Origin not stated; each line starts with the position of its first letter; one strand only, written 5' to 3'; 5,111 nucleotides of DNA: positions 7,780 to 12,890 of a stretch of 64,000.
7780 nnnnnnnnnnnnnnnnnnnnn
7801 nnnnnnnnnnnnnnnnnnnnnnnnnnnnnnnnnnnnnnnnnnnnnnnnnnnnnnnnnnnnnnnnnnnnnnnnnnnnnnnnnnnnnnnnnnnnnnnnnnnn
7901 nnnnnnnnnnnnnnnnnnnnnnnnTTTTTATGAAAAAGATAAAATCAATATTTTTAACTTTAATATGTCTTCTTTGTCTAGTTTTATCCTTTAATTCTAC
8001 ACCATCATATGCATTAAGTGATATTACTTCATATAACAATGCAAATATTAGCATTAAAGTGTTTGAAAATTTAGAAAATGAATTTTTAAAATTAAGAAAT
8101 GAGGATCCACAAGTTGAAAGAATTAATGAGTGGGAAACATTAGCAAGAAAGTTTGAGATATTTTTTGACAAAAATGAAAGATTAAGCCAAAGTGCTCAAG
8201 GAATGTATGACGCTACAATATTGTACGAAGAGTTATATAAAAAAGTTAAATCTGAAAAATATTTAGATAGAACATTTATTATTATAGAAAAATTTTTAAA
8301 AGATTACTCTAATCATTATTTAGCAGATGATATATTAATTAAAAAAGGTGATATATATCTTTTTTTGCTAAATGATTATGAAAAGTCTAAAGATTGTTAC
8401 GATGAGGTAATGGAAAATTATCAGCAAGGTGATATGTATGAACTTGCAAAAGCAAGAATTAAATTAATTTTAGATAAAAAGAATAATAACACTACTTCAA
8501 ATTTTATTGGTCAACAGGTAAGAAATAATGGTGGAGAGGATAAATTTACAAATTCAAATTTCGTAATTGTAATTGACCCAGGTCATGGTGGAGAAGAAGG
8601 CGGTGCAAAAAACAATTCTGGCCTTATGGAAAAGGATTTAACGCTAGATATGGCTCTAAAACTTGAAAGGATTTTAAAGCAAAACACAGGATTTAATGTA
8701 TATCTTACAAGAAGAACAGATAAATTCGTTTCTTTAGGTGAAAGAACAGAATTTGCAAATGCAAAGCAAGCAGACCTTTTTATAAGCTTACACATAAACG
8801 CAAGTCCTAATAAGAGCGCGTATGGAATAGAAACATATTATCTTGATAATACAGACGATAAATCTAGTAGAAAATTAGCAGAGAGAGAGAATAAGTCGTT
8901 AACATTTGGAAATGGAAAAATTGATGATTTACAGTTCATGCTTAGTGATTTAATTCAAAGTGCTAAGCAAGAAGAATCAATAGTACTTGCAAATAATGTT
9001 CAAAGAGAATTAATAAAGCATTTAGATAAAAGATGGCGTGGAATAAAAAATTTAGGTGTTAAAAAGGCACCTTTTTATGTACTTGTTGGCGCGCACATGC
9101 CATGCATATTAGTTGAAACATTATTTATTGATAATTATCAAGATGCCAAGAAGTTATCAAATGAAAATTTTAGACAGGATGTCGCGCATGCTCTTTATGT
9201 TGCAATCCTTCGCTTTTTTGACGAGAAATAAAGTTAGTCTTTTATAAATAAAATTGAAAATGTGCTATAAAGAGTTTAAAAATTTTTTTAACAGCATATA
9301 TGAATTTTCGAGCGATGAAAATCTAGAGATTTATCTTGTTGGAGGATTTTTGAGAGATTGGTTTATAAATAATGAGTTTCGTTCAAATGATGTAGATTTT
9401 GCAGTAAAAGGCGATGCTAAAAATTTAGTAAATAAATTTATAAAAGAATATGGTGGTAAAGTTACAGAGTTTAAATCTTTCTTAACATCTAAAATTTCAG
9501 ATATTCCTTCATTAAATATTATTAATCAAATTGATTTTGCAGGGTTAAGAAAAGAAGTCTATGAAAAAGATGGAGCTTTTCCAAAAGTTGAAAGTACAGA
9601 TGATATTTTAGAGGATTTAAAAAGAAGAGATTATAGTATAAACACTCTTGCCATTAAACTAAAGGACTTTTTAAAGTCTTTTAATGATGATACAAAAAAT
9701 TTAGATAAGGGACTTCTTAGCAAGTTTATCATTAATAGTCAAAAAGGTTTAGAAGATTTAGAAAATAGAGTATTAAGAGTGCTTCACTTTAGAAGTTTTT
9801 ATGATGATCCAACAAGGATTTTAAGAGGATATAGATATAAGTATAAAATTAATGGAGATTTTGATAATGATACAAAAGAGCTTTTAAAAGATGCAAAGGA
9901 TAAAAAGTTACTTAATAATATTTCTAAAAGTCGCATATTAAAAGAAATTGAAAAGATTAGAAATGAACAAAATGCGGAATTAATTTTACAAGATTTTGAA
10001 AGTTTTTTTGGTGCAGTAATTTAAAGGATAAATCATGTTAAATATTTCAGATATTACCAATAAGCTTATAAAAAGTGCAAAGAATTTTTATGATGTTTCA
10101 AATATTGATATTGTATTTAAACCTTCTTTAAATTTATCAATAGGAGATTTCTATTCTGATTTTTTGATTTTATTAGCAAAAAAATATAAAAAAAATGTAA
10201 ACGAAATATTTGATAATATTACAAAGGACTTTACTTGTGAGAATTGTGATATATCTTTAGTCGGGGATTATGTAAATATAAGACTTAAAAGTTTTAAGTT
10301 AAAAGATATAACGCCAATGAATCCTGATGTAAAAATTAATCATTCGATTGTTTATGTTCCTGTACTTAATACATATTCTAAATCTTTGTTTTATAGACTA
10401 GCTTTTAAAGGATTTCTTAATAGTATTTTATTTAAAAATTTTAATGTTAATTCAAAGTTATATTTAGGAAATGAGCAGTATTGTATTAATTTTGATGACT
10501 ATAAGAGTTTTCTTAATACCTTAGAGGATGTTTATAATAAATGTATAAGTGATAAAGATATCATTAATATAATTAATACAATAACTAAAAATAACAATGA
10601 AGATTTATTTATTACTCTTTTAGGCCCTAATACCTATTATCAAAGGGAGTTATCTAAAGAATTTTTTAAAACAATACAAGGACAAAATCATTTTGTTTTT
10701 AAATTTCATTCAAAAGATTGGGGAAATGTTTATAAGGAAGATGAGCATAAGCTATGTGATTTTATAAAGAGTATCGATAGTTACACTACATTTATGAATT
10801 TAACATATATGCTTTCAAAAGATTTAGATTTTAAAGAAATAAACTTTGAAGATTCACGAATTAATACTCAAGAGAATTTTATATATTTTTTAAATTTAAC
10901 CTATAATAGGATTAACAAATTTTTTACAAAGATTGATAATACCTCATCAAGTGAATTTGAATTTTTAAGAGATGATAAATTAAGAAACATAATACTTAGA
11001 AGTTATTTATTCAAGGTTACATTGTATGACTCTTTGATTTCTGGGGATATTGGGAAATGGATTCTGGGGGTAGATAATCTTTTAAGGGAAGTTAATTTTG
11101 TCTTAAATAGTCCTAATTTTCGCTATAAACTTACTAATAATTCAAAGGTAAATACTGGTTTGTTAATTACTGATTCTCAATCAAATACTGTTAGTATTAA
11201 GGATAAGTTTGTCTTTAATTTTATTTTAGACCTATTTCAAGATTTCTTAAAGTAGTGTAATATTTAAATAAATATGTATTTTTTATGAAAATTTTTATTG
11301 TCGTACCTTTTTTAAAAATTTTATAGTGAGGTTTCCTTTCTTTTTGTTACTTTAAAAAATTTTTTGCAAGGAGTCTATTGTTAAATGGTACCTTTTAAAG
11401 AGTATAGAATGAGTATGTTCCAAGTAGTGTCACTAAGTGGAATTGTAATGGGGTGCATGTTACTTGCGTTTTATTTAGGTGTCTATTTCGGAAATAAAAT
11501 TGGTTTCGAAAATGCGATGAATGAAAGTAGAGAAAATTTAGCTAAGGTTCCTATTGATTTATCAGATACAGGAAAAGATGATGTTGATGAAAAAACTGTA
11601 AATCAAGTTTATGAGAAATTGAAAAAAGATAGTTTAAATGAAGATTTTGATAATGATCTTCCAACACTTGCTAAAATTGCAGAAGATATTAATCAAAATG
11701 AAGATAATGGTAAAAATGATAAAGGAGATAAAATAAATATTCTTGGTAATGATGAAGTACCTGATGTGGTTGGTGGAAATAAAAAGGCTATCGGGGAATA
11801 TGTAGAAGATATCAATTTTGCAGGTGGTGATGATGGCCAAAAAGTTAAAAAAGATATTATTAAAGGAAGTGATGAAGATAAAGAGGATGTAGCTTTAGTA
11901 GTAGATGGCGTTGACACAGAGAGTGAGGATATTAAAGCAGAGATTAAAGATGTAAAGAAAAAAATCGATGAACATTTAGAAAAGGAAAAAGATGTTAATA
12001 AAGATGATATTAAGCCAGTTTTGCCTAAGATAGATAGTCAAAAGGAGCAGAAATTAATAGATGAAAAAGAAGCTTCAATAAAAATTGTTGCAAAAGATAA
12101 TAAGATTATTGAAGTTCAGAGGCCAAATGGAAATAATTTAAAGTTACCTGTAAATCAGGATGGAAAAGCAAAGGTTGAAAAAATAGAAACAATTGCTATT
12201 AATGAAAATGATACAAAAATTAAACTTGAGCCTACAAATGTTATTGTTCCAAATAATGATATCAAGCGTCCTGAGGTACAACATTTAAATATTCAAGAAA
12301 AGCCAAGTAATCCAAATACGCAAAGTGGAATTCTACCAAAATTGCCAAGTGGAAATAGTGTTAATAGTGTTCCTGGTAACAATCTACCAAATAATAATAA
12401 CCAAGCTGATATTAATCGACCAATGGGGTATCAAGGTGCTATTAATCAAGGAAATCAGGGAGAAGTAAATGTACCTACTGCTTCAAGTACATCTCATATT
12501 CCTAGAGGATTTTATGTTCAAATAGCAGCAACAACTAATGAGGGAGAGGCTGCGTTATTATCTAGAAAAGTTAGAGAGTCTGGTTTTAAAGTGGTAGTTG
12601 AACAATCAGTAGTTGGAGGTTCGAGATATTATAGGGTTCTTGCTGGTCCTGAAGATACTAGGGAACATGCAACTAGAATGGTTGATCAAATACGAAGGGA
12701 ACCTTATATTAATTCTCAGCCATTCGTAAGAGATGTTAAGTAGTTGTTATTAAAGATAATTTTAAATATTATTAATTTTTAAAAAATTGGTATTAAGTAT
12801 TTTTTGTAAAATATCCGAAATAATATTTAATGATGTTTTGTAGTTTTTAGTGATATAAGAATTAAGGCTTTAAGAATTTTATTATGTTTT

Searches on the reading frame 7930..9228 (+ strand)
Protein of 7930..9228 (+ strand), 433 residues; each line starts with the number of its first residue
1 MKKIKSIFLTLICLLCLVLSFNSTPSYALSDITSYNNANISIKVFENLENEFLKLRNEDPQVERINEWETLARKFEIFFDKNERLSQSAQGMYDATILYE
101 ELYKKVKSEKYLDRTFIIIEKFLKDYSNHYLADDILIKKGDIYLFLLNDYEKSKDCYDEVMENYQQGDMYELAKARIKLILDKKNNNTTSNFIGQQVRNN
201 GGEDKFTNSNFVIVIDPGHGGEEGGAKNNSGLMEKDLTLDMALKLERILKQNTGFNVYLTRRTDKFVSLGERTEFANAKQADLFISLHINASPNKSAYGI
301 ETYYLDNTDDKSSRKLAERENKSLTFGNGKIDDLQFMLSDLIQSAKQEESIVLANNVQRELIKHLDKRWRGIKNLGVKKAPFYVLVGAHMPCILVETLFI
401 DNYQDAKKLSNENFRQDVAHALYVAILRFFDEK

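Call 23: search_protein_families(library=pfam, proteins=[window:7930-9228:+], max_evalue=0.001)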
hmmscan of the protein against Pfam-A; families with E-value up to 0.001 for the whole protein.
window:7930-9228:+ (433 aa): 1 family
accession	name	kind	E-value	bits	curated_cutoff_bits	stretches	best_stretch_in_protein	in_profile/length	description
PF01520.23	Amidase_3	-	5.1e-53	180.1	27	1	213-427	1-173/174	N-acetylmuramoyl-L-alanine amidase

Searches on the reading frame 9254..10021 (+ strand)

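Call 23: search_protein_families(library=pfam, proteins=[window:9254-10021:+], max_evalue=0.001)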
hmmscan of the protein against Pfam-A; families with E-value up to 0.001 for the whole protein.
window:9254-10021:+ (256 aa): 1 family
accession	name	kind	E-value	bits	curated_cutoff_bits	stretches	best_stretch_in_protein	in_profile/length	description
PF01743.26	PolyA_pol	-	2.7e-17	63.7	23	1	26-175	1-126/126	Poly A polymerase head domain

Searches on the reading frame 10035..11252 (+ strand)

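Call 7: search_protein_families(library=pfam, proteins=[window:10035-11252:+], max_evalue=0.001)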
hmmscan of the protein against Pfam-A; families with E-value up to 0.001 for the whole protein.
window:10035-11252:+ (406 aa): 1 family
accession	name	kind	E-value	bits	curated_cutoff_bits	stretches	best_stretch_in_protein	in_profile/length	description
PF03485.21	Arg_tRNA_synt_N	-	1.7e-05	25.8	21.5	1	8-84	4-85/85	Arginyl tRNA synthetase N terminal domain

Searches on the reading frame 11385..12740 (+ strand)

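Call 7: search_protein_families(library=pfam, proteins=[window:11385-12740:+], max_evalue=0.001)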
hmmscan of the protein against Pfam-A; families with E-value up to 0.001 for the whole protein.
window:11385-12740:+ (452 aa): 1 family
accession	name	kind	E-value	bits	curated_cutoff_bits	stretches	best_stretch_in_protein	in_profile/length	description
PF05036.18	SPOR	-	2.8e-11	44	21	1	374-439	3-66/76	SPOR domain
